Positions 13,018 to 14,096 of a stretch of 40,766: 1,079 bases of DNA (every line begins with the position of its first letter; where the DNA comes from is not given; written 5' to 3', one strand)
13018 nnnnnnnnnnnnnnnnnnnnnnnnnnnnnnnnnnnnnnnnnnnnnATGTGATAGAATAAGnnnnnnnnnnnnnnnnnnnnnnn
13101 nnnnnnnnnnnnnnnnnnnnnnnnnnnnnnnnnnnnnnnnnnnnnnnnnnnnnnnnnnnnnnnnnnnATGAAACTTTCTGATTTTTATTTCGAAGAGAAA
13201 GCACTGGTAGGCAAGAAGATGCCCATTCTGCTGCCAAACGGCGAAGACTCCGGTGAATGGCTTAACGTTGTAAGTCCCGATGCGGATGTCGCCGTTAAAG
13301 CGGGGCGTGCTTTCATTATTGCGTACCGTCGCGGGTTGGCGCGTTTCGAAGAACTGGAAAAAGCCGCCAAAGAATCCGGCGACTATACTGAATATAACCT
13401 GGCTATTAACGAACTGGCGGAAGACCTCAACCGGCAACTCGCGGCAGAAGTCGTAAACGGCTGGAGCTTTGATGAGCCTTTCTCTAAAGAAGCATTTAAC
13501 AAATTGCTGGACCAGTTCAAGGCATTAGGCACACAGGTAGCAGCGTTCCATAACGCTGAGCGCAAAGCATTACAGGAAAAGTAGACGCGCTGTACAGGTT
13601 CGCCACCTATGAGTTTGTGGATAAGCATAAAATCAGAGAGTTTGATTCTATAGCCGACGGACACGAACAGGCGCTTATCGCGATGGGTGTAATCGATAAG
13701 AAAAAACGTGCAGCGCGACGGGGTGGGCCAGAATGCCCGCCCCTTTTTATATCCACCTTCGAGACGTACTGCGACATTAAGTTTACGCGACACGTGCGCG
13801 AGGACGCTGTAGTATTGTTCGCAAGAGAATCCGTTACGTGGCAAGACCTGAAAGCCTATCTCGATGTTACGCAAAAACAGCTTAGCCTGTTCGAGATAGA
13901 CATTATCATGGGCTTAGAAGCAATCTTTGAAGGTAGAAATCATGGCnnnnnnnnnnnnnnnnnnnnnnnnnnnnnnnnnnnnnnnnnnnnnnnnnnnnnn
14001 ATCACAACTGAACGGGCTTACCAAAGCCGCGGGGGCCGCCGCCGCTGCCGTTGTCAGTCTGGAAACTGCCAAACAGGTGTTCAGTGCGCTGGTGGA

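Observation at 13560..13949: Candidate -1 programmed frameshift in the tail assembly chaperone at G GAA AAG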

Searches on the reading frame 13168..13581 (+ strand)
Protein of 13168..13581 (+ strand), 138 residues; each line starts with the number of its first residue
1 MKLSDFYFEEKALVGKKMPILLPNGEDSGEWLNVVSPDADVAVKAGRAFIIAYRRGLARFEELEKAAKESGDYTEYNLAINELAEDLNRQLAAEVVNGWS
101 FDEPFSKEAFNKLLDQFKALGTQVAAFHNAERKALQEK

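Call 11: search_protein_families(library=pfam, proteins=[window:13168-13581:+], max_evalue=0.1)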
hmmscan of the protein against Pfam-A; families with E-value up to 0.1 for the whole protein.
seq(138 aa): 2 families
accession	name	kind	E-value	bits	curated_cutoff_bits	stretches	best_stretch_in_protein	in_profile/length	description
PF08748.17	Phage_TAC_4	-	8.2e-06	26.5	21.1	1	62-126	47-111/124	Phage tail assembly chaperone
PF23804.1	DUF7179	-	0.028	14.9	27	1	104-137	35-68/90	Family of unknown function (DUF7179)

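Call 12: search_protein_families(library=phrogs, proteins=[window:13168-13581:+], max_evalue=0.01)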
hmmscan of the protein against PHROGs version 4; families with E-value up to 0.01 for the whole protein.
seq(138 aa): 3 families
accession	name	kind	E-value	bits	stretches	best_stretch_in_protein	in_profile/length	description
phrog_15027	-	tail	7.7e-71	239.8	1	1-138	1-138/259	tail assembly chaperone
phrog_313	-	tail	2.1e-27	97.4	1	1-138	13-148/258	Tail assembly chaperone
phrog_569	-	tail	5e-08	34.1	1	57-121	62-114/256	tail length tape measure protein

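Call 13: search_dna_similar(query=window:13168-13581:+, collection=phages, mode=protein, max_rows=60, rows=spread, max_evalue=0.001)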
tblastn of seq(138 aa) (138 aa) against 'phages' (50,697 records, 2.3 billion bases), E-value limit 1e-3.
Records with a match: 525; places in all: 528; records where one place covers at least 80% of the query: 499.
Best place of each record, by identity: >=99% 10; 95-99% 30; 90-95% 2; 60-80% 1; <60% 482.
By first word of the organism name: Salmonella 358; Escherichia 103; Serratia 13; Pseudomonas 11; Kagunavirus 10; Vibrio 7; Klebsiella 4; Raoultella 2; Shigella 2; Enterobacter 2; and 9 more.
By host as written in the record: Escherichia coli 56; Salmonella enterica subsp. enterica serovar Enteritidis 55; Salmonella enterica 54; Salmonella enterica subsp. enterica serovar Typhimurium 48; Salmonella sp. 37; - 30; Salmonella enterica subsp. enterica serovar Enteritidis PT1 20; Salmonella enterica serovar Enteritidis 11; and 103 more.
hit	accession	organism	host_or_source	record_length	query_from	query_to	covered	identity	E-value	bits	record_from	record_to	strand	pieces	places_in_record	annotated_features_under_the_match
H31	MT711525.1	Escherichia phage vB_EcoS_fKuEco01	Escherichia coli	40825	1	138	100%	100.0%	7e-86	278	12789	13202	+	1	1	putative tail assembly chaperone (x2)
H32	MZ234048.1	Escherichia phage vB_EcoS-UTI89UKE1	Escherichia coli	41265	1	138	100%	99.3%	7e-85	275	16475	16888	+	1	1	hypothetical protein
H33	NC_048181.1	Raoultella phage RP180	Raoultella sp. CEMTC 2544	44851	1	138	100%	97.8%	5e-84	273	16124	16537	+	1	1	tail assembly chaperone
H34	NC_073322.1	Escherichia phage vB_EcoS-Ro145c2YLVW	Escherichia coli STEC O145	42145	1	138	100%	96.4%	5e-82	267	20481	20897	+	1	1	hypothetical protein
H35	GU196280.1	Escherichia phage K1ind2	Escherichia coli O18:K1:H7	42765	1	138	100%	95.7%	8e-83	269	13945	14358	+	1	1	hypothetical protein (x2)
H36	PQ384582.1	Escherichia phage EcoPhCCP1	Escherichia coli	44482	1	138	100%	57.2%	8e-45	160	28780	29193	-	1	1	tail assembly chaperone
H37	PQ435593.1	Escherichia phage vB_Eco_K-01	Escherichia coli ExPEC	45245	1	138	100%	57.2%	2e-44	160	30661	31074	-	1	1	tail assembly chaperone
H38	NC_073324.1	Escherichia phage vB_EcoS-22664BS2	Escherichia coli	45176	1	138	100%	55.8%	4e-44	159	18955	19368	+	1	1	hypothetical protein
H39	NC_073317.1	Escherichia phage vB_EcoS_fPoEco01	Escherichia coli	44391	1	138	100%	55.8%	4e-44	159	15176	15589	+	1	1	putative tail assembly chaperone (x2)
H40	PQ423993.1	Escherichia phage vB_VIPECOMC04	Escherichia coli OMCS-21-1589B ...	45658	1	138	100%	55.8%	4e-44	159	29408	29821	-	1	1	tail assembly chaperone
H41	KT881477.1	Salmonella phage fSE4S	Salmonella enterica serovar Enteritidis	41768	1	138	100%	55.1%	9e-44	157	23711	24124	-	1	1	hypothetical protein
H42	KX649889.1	Salmonella phage SE-W109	Salmonella enterica serovar Enteritidis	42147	1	138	100%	55.1%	9e-44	157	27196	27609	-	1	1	hypothetical protein (x2)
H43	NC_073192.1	Salmonella phage F118P13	Salmonella enterica subsp. enterica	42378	1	138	100%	55.1%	9e-44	157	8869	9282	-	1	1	hypothetical protein (x2)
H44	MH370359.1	Salmonella phage S101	Salmonella enterica serotype ...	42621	1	138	100%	55.1%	9e-44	157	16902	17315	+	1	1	hypothetical protein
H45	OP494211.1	Salmonella phage vB-SeS-01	Salmonella enterica subsp. enterica ...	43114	1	138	100%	55.1%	9e-44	157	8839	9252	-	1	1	hypothetical protein (x2)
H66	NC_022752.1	Salmonella phage SETP13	Salmonella enteritidis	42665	1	138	100%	52.9%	1e-37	140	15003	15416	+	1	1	tail assembly chaperone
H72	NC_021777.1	Salmonella phage Jersey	-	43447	1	138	100%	50.7%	2e-37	139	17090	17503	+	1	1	tail assembly chaperone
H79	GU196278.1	Escherichia phage K1H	Escherichia coli O18:K1:H7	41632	1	138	100%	50.0%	7e-39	144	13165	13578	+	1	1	hypothetical protein (x2)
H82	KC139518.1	Salmonella phage FSL SP-031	Salmonella enterica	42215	1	138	100%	50.0%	1e-36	137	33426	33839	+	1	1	hypothetical protein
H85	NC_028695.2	Enterobacter phage phiEap-2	Enterobacter aerogenes 3-SP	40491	1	138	100%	49.3%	5e-35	132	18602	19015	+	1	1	tail assembly chaperone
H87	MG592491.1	Vibrio phage 1.117.O._10N.261.45.E9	Vibrio breoganii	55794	1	107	78%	31.8%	2e-5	48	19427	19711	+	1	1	hypothetical protein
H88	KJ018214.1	Shewanella sp. phage 3/49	Baltic Sea ice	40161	1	119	86%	26.8%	9e-6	49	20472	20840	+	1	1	tail assembly chaperone (x2)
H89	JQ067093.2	Pseudomonas phage PaMx74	Pseudomonas aeruginosa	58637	3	104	74%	30.4%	3e-4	45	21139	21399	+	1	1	hypothetical protein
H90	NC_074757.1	Serratia phage vB_SmaS_Tlacuache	Serratia marcescens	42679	3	102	72%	27.0%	2e-5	49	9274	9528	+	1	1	hypothetical protein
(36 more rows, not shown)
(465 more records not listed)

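Call 15: get_annotated_region(hit=H39, flank=700)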
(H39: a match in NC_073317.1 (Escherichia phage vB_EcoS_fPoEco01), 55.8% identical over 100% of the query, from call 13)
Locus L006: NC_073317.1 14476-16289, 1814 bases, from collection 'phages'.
description: Escherichia phage vB_EcoS_fPoEco01, complete genome.
organism: Escherichia phage vB_EcoS_fPoEco01 (NCBI taxid 2762429)
taxonomy: Viruses; Duplodnaviria; Heunggongvirae; Uroviricota; Caudoviricetes; Guernseyvirinae; Kagunavirus
host: Escherichia coli; source: -; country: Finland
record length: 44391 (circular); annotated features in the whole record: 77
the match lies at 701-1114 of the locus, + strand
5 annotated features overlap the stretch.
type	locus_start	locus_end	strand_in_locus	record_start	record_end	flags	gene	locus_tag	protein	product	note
CDS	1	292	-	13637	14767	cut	-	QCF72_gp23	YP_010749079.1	metallophosphoesterase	Similar to DNA polymerase II small subunit of Pyrococcus abyss, HHpred probability 99.59.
CDS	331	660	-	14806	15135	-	-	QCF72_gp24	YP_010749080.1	superinfection immunity protein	amino acids 61-102 belong to Imm_superinfect superfamily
CDS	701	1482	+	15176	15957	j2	-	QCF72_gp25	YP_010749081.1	putative tail assembly chaperone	putative tail assembly chaperone frameshift product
CDS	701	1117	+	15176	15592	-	-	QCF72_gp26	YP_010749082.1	putative tail assembly chaperone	Amino acids 49-117 belong to Phage_TAC_4 superfamily.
CDS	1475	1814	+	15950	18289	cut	-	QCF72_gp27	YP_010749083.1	tail tape measure protein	-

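Call 16: get_annotated_region(hit=H72, flank=700)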
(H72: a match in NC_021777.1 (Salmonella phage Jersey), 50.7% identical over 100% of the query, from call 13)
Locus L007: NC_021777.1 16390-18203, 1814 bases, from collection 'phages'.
description: Salmonella phage Jersey, complete genome.
organism: Salmonella phage Jersey (NCBI taxid 1340534)
taxonomy: Viruses; Duplodnaviria; Heunggongvirae; Uroviricota; Caudoviricetes; Guernseyvirinae; Jerseyvirus; Jerseyvirus jersey
host: -; source: -; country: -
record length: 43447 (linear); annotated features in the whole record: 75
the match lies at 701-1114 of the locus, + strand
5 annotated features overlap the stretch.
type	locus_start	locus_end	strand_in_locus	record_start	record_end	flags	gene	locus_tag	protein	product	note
CDS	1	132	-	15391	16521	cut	-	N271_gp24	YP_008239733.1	DNA repair exonuclease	similar to ADA82365.1 hypothetical protein [Escherichia phage K1-ind(1)]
CDS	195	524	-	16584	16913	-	-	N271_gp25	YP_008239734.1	hypothetical protein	similar to ADA82314.1 hypothetical protein [Escherichia phage K1-dep(1)]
CDS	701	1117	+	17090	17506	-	-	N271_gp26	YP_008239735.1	tail assembly chaperone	similar to YP_001110851.1 hypothetical protein SPSV3_gp51 [Salmonella phage SETP3]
CDS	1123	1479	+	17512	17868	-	-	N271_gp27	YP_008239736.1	hypothetical protein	similar to YP_001110852.1 hypothetical protein SPSV3_gp52 [Salmonella phage SETP3]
CDS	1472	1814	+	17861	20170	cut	-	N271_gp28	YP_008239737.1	tail length tape measure protein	similar to YP_001110853.1 tail length tape measure-related protein [Salmonella phage SETP3]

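Call 17: get_annotated_region(hit=H79, flank=700)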
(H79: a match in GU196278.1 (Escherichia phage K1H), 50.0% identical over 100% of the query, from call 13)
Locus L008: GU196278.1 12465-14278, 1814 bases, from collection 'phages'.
description: Escherichia phage K1H, complete genome.
organism: Escherichia phage K1H (NCBI taxid 698487)
taxonomy: Viruses; Duplodnaviria; Heunggongvirae; Uroviricota; Caudoviricetes; Guernseyvirinae; Kagunavirus; Kagunavirus K1H
host: Escherichia coli O18:K1:H7; source: -; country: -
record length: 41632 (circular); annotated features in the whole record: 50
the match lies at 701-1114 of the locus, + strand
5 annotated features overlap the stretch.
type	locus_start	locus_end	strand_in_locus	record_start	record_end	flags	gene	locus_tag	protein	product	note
CDS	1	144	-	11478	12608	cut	-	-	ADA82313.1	hypothetical protein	ORF17; similar to SETP3, Era103 and T1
CDS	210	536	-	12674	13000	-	-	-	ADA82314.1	hypothetical protein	ORF18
CDS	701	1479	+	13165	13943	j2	-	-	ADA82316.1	hypothetical protein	ORF19B; similar to SETP3 and KS5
CDS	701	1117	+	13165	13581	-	-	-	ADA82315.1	hypothetical protein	ORF19A; similar to SETP3 and KS5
CDS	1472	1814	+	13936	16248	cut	-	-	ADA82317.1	putative tape measure protein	ORF20; similar to SETP3 and KS5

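Call 18: get_annotated_region(hit=H82, flank=700)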
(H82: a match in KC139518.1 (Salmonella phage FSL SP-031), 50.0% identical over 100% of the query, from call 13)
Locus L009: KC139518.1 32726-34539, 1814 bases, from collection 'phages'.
description: Salmonella phage FSL SP-031, complete genome.
organism: Salmonella phage FSL SP-031 (NCBI taxid 1173749)
taxonomy: Viruses; Duplodnaviria; Heunggongvirae; Uroviricota; Caudoviricetes; Guernseyvirinae; Cornellvirus; Cornellvirus SP31
host: Salmonella enterica; source: -; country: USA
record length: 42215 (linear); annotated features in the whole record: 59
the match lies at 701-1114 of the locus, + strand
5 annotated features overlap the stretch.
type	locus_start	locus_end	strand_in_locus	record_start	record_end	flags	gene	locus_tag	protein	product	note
CDS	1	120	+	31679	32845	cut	-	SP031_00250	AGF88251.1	putative tail protein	similar to Salmonella phage SE2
CDS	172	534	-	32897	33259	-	-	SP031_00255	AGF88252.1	hypothetical protein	COG0567 2-oxoglutarate dehydrogenase complex, dehydrogenase (E1) component, and related enzymes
CDS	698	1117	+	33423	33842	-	-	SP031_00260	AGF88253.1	hypothetical protein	COG0190 5,10-methylene-tetrahydrofolate dehydrogenase/Methenyl tetrahydrofolate cyclohydrolase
CDS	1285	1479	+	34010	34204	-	-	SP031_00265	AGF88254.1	hypothetical protein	-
CDS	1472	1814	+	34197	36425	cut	-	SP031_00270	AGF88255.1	tail length tape measure-related protein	similar to Salmonella phage SETP3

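Call 19: get_annotated_region(hit=H85, flank=700)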
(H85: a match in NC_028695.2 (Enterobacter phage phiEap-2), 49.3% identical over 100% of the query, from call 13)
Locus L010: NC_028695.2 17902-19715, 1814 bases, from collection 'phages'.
description: Enterobacter phage phiEap-2, complete genome.
organism: Enterobacter phage phiEap-2 (NCBI taxid 1701257)
taxonomy: Viruses; Duplodnaviria; Heunggongvirae; Uroviricota; Caudoviricetes; Guernseyvirinae
host: Enterobacter aerogenes 3-SP; source: -; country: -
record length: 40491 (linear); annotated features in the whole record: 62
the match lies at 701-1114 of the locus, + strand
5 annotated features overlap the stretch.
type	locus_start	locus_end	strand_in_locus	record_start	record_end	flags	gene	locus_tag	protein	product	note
CDS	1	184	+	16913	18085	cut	-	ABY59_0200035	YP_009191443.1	putative tail protein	-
CDS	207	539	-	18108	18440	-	-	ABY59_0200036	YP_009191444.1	hypothetical protein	-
CDS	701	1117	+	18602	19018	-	-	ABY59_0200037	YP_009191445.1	tail assembly chaperone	-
CDS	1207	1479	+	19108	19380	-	-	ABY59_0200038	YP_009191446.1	hypothetical protein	-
CDS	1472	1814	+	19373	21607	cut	-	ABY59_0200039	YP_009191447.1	tail length tape measure protein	-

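Call 20: get_annotated_region(hit=H66, flank=700)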
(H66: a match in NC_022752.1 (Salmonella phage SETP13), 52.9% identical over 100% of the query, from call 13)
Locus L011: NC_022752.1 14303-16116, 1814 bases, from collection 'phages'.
description: Salmonella phage SETP13, complete genome.
organism: Salmonella phage SETP13 (NCBI taxid 424949)
taxonomy: Viruses; Duplodnaviria; Heunggongvirae; Uroviricota; Caudoviricetes; Guernseyvirinae; Jerseyvirus; Jerseyvirus SETP13
host: Salmonella enteritidis; source: -; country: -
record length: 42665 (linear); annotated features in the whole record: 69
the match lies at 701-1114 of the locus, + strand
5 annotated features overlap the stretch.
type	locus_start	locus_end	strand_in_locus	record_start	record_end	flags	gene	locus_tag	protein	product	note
CDS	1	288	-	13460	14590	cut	-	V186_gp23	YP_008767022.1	DNA repair exonuclease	-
CDS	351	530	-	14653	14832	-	-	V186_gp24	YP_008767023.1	immunity to superinfection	-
CDS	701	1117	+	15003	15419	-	-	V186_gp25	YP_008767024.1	tail assembly chaperone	-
CDS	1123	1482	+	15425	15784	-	-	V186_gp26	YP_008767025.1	tail assembly chaperone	-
CDS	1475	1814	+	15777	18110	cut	-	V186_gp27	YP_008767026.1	tail length tape measure protein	-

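Call 24: find_related_loci(query=A1, collection=viral_contigs, flank=1200)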
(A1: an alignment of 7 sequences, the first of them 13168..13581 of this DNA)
Query A1 (138 aa) in viral_contigs; peptide patterns used: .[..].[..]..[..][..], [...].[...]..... (x = any residue, [..] = any of these).
102 stretches matched a pattern; 89 encode a relative of the query (tblastn E <= 1e-3); the best 80 are kept; 80 distinct loci.
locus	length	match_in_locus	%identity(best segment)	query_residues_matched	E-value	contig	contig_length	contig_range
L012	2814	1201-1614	100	1-138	7e-90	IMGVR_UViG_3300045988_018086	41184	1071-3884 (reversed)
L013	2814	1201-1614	100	1-138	7e-90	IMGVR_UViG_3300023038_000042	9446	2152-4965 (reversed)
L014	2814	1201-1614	99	1-138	3e-89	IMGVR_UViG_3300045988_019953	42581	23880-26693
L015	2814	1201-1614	99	1-138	1e-88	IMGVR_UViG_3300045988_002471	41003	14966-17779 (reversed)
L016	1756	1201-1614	98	1-138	6e-91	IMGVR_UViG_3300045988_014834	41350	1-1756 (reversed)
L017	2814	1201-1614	97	1-138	2e-88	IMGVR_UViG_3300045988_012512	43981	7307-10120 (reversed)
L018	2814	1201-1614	97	1-138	4e-88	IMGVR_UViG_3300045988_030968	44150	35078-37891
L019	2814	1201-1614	98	1-138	5e-88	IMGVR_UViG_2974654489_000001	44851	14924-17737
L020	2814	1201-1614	97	1-138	5e-88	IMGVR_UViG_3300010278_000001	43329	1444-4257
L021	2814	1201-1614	97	1-138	6e-88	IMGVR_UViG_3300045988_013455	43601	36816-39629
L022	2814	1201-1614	97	1-138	9e-88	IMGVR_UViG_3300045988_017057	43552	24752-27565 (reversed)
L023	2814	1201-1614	96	1-138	3e-87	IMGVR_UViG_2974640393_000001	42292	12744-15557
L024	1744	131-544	98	1-138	7e-90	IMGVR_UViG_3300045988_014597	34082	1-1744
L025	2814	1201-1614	96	1-138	1e-86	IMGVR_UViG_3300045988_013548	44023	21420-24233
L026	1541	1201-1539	98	1-112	2e-71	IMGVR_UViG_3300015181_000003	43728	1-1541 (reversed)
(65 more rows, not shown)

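Call 45: get_annotated_region(hit=H88, flank=900)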
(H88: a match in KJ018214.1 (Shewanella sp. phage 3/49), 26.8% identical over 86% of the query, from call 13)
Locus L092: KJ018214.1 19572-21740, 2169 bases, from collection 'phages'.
description: Shewanella sp. phage 3/49, complete genome.
organism: Shewanella sp. phage 3/49 (NCBI taxid 1458863)
taxonomy: Viruses; Duplodnaviria; Heunggongvirae; Uroviricota; Caudoviricetes
host: -; source: Baltic Sea ice; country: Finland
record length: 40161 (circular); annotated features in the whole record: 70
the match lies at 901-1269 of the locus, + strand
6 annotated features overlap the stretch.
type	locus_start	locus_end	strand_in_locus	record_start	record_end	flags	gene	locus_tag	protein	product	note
CDS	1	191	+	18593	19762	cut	-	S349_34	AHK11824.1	major tail protein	-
CDS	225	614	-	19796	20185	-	-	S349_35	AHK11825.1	hypothetical protein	-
CDS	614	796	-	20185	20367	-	-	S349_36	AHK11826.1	hypothetical protein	-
CDS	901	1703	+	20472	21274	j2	-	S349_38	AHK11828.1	tail assembly chaperone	-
CDS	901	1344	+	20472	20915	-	-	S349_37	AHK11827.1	tail assembly chaperone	-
CDS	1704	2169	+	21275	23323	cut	-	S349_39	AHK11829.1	tape measure protein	-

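Call 46: get_annotated_region(hit=H90, flank=900)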
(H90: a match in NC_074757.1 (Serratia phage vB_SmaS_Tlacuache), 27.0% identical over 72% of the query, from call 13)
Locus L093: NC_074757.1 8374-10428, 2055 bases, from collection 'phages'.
description: Serratia phage vB_SmaS_Tlacuache, complete genome.
organism: Serratia phage vB_SmaS_Tlacuache (NCBI taxid 2894809)
taxonomy: Viruses; Duplodnaviria; Heunggongvirae; Uroviricota; Caudoviricetes
host: Serratia marcescens; source: raw sewage; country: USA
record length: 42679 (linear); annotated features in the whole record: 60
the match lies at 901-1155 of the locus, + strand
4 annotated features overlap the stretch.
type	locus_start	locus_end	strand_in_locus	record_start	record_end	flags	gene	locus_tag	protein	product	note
CDS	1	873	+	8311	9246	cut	-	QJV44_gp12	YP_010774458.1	hypothetical protein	gp12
CDS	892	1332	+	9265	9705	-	-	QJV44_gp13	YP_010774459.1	hypothetical protein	gp13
CDS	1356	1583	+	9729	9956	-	-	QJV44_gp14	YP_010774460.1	hypothetical protein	gp14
CDS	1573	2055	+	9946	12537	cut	-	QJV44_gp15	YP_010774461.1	hypothetical protein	gp15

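Call 47: get_annotated_region(hit=H89, flank=900)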
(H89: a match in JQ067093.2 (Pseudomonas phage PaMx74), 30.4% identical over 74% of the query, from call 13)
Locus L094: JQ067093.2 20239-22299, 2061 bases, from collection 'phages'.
description: Pseudomonas phage PaMx74, partial genome.
organism: Pseudomonas phage PaMx74 (NCBI taxid 1175663)
taxonomy: Viruses; Duplodnaviria; Heunggongvirae; Uroviricota; Caudoviricetes; Pamexvirus; Pamexvirus PaMx74
host: Pseudomonas aeruginosa; source: sewage; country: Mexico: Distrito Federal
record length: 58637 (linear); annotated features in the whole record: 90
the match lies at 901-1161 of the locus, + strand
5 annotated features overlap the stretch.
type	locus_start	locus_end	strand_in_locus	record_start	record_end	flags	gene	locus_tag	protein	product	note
CDS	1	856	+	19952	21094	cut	-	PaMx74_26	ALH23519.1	putative major tail structural protein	-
CDS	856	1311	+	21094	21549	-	-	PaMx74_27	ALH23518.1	hypothetical protein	-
CDS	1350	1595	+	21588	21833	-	-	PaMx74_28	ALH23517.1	hypothetical protein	-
regulatory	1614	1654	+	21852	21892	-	-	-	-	terminator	-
CDS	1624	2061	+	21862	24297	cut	-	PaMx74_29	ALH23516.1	putative tail tape measure protein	-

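Call 48: get_annotated_region(hit=H87, flank=900)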
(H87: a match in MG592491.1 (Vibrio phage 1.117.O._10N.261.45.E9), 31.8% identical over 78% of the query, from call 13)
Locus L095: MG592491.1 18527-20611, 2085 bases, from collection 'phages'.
description: Vibrio phage 1.117.O._10N.261.45.E9, partial genome.
organism: Vibrio phage 1.117.O._10N.261.45.E9 (NCBI taxid 1881199)
taxonomy: Viruses; Duplodnaviria; Heunggongvirae; Uroviricota; Caudoviricetes; Queuovirinae
host: Vibrio breoganii; source: iron chloride precipitation of 0.2um-filtered seawater, resuspended in oxalate solution; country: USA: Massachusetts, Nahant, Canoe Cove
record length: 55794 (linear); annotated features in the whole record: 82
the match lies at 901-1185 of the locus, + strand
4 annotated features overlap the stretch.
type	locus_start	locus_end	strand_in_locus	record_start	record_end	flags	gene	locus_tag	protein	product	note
CDS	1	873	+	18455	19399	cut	-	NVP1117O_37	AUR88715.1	major tail protein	NVP1117O_37; tara_best_match:OM-RGC.v1.006358787; VirFam ID:Major tail protein (MTP); Major tail protein (MTP)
CDS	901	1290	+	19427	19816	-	-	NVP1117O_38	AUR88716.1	hypothetical protein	NVP1117O_38; tara_best_match:OM-RGC.v1.026661404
CDS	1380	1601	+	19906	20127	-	-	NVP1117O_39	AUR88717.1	hypothetical protein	NVP1117O_39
CDS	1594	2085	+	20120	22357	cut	-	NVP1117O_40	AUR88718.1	coil containing protein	NVP1117O_40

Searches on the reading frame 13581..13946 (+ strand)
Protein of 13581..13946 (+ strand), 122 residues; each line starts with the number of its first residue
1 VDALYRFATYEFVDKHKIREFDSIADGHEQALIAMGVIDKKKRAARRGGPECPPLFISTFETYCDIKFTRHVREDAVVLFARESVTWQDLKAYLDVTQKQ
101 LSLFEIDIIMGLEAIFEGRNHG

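Call 11: search_protein_families(library=pfam, proteins=[window:13581-13946:+], max_evalue=0.1)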
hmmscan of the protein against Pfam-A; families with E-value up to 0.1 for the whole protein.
seq(122 aa): 1 family
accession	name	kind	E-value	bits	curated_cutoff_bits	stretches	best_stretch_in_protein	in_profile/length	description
PF23812.1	Phage_TAC_18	-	9.7e-19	67.7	27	1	33-117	2-78/79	Phage tail assembly chaperone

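Call 12: search_protein_families(library=phrogs, proteins=[window:13581-13946:+], max_evalue=0.01)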
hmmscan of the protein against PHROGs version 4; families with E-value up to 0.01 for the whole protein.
seq(122 aa): 2 families
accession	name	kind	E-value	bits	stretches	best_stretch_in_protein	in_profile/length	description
phrog_15027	-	tail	2e-69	235.2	1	1-122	139-259/259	tail assembly chaperone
phrog_4557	-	unknown function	9.6e-51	171.9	1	4-122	1-118/118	-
